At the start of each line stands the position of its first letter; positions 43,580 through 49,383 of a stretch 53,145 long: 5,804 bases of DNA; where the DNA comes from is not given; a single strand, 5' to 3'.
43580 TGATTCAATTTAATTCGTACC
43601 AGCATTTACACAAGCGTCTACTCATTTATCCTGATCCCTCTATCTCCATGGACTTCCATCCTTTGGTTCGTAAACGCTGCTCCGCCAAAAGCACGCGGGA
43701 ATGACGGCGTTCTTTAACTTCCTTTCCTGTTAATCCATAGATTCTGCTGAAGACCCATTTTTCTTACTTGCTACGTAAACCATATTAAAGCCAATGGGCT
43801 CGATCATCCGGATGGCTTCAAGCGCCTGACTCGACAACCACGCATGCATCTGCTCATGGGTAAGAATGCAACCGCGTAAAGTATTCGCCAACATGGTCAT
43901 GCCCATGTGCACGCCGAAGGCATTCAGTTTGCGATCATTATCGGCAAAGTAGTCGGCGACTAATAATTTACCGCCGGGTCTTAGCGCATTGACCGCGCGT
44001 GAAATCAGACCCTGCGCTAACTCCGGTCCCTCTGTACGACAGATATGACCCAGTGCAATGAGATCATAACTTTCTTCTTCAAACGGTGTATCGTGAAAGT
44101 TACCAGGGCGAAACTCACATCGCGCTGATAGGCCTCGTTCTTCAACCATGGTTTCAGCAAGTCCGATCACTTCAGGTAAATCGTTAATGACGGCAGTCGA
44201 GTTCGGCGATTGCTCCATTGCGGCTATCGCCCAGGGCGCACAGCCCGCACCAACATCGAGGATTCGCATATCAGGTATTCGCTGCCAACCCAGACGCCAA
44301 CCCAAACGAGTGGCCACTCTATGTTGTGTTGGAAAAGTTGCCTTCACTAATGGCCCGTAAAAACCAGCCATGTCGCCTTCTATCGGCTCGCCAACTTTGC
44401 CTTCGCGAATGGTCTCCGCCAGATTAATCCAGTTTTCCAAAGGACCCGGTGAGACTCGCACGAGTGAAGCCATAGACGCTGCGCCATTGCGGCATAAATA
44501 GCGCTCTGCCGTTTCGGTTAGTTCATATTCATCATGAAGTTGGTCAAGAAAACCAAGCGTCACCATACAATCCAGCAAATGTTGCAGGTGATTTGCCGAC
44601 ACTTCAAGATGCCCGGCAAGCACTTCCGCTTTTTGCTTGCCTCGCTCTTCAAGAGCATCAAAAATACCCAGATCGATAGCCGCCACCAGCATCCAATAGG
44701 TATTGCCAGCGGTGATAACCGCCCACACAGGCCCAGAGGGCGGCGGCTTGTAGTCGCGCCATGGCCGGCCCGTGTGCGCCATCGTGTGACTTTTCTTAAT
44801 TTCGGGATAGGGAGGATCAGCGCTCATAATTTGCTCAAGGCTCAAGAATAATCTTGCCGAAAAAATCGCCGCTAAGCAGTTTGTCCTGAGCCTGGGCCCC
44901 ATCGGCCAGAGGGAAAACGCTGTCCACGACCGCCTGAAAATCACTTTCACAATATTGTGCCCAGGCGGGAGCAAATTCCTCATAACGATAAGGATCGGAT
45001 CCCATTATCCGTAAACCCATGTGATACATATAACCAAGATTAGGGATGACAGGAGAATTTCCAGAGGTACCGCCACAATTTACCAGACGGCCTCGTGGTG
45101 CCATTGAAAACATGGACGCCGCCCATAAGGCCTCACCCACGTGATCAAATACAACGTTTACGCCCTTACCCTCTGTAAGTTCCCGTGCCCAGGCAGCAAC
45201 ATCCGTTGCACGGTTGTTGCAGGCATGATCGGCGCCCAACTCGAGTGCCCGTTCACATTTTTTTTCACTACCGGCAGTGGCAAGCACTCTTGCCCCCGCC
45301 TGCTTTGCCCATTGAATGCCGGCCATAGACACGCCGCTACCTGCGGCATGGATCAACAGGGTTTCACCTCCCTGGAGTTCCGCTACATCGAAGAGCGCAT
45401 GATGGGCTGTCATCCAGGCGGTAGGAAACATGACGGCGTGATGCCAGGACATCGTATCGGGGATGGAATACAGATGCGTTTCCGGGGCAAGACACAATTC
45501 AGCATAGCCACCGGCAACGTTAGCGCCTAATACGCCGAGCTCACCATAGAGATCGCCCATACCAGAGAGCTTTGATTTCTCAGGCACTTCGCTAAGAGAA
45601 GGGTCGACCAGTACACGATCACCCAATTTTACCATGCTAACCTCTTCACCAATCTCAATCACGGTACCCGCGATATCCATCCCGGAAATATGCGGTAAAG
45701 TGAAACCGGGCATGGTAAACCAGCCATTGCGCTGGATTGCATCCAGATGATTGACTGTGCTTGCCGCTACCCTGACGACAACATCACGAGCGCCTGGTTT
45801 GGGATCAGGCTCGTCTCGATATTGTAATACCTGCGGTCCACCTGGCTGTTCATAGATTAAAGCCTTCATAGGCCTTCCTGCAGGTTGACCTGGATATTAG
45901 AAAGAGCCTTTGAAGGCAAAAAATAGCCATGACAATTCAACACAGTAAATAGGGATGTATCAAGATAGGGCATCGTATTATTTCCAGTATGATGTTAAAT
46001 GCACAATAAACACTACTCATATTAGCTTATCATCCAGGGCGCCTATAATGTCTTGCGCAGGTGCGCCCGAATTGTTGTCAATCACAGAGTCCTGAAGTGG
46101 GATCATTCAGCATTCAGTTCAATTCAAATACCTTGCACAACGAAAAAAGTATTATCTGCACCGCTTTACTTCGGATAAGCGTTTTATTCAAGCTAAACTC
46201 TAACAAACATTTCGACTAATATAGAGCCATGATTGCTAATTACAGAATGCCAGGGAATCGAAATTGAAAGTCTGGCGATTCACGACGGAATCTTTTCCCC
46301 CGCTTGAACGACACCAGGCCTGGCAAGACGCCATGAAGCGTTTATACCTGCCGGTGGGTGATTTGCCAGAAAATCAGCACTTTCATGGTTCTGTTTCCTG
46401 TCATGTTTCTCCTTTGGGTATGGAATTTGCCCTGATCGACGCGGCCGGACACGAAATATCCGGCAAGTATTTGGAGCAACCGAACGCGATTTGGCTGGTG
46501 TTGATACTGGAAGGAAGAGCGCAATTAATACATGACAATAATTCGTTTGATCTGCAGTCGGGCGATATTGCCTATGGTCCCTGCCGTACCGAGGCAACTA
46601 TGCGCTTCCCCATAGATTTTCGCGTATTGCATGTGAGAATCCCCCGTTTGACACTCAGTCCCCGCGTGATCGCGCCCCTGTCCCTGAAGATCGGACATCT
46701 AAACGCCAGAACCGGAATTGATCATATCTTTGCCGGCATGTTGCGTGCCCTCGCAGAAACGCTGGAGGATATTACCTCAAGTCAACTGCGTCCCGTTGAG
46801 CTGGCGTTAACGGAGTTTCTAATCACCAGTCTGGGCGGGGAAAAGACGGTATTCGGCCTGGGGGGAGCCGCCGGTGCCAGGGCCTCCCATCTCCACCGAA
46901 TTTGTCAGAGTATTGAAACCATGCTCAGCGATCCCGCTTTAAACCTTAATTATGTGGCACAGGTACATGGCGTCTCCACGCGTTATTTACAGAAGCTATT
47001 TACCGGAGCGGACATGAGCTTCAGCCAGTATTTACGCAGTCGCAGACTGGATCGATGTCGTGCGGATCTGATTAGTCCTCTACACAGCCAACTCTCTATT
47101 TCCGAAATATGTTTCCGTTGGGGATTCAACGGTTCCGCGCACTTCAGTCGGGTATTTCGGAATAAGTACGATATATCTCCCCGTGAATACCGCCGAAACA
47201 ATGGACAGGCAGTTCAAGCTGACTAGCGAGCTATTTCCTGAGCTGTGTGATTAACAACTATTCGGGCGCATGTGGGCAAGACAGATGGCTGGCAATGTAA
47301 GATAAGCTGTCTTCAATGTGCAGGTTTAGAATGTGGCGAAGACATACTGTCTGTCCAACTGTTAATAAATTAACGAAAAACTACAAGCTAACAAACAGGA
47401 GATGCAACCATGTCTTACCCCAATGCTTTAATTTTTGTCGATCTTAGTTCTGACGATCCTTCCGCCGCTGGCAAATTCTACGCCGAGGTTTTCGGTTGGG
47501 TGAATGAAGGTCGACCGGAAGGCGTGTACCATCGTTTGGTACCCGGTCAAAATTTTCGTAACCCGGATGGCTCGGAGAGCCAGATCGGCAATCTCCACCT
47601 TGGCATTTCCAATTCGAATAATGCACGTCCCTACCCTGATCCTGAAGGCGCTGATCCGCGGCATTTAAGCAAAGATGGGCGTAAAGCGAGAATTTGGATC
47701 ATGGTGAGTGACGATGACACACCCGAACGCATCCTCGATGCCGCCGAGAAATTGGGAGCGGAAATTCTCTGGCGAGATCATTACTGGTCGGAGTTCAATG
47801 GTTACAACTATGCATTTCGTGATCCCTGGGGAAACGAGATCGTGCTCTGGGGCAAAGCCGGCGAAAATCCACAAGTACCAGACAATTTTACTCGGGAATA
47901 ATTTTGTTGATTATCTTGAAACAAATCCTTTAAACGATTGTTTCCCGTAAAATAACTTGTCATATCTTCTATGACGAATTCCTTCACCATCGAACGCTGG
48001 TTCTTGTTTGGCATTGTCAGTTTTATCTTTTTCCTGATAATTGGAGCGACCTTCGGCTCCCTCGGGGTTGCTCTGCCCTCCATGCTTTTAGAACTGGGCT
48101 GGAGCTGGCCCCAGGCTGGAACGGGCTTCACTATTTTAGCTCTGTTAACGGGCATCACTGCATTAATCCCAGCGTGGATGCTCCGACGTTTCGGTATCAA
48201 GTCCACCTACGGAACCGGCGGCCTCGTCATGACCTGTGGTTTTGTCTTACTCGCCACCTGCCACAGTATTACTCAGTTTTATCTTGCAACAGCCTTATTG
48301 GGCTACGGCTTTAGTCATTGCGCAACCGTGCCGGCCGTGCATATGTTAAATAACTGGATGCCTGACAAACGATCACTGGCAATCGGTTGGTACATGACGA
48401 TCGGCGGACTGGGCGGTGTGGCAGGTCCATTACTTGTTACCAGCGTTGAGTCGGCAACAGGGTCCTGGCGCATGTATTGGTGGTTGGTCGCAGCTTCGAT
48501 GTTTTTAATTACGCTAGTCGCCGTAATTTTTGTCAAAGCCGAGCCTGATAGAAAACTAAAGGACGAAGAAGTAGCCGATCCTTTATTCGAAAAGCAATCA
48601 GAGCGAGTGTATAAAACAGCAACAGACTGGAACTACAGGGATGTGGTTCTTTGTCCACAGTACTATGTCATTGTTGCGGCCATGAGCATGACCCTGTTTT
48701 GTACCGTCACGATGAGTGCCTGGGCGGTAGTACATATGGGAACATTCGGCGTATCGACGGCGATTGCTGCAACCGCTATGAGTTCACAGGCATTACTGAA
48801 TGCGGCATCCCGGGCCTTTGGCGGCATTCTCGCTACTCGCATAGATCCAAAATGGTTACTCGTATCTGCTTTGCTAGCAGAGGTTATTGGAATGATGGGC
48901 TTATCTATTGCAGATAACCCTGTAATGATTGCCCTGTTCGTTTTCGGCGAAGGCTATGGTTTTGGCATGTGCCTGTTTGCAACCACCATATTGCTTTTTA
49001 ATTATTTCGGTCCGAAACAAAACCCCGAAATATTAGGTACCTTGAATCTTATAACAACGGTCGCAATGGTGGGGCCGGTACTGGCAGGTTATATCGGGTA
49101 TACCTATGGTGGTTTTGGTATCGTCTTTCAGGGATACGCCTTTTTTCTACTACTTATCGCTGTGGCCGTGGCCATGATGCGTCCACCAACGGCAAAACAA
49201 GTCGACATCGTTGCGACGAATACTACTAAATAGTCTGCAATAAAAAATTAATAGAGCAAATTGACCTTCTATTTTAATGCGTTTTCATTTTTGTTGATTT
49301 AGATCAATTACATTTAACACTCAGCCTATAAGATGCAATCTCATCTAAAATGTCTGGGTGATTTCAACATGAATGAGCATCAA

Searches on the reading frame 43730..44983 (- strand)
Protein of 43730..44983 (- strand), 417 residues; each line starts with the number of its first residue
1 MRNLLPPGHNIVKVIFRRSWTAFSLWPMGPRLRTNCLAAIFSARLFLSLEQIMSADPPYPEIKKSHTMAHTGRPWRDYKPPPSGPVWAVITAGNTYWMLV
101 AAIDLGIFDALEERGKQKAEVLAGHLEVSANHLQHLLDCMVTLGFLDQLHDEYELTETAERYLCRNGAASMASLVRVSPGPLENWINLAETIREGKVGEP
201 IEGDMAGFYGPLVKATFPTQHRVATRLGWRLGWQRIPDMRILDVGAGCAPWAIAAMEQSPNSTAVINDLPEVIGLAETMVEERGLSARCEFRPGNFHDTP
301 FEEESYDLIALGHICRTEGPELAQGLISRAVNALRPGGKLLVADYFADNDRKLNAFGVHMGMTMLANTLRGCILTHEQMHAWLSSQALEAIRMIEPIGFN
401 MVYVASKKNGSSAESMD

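Call 78: search_protein_families(library=pfam, proteins=[window:43730-44983:-])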
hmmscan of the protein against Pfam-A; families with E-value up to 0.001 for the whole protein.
window:43730-44983:- (417 aa): 8 families
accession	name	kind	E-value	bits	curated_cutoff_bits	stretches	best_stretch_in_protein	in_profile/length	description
PF08100.18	Dimerisation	-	1.1e-11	44.8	25.6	1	98-163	21-91/93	O-methyltransferase dimerisation domain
PF00891.24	Methyltransf_2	-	2.5e-11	43.8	22.3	1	240-372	65-193/210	O-methyltransferase domain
PF13649.12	Methyltransf_25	-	7.9e-09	36.5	27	1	241-338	1-97/97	Methyltransferase domain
PF08241.18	Methyltransf_11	-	1.2e-07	32.7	21.2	1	242-342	1-95/95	Methyltransferase domain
PF13847.12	Methyltransf_31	-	1.3e-07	31.8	27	1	238-346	4-113/145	Methyltransferase domain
PF05175.20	MTS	-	8.7e-06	25.9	23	1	239-353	33-150/170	Methyltransferase small domain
PF01209.24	Ubie_methyltran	-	5.4e-05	23.1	20.1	1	239-344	49-153/233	ubiE/COQ5 methyltransferase family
PF13489.12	Methyltransf_23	-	0.00042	20.5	27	1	235-383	20-154/164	Methyltransferase domain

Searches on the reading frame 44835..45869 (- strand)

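Call 78: search_protein_families(library=pfam, proteins=[window:44835-45869:-])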
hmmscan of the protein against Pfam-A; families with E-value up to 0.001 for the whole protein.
window:44835-45869:- (344 aa): 3 families
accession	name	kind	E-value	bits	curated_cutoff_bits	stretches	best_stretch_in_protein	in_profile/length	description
PF00107.32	ADH_zinc_N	-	3.6e-28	98.5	31.8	1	179-304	1-125/129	Zinc-binding dehydrogenase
PF08240.17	ADH_N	-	1.8e-20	73.5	23.5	1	27-138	2-104/104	Alcohol dehydrogenase GroES-like domain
PF13602.12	ADH_zinc_N_2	-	9.9e-17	62.6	27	1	211-342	1-134/134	Zinc-binding dehydrogenase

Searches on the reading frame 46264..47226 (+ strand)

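Call 78: search_protein_families(library=pfam, proteins=[window:46264-47226:+])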
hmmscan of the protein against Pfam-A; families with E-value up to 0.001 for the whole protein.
window:46264-47226:+ (320 aa): 3 families
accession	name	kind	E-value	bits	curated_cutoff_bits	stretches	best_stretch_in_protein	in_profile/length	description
PF12833.13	HTH_18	-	1.3e-20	73.9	33.6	1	232-311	2-79/80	Helix-turn-helix domain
PF00165.29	HTH_AraC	-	1.3e-14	54.3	26.6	1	269-311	1-42/42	Bacterial regulatory helix-turn-helix proteins, AraC family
PF14525.12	AraC_binding_2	-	2.4e-10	40.8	27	1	75-178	55-159/173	AraC-binding-like domain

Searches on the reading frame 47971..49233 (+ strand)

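Call 78: search_protein_families(library=pfam, proteins=[window:47971-49233:+])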
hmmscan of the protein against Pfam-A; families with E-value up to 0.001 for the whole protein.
window:47971-49233:+ (420 aa): 1 family
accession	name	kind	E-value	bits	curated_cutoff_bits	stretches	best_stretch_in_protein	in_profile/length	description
PF07690.21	MFS_1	-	2.6e-34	119.1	33.4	2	18-266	2-240/347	Major Facilitator Superfamily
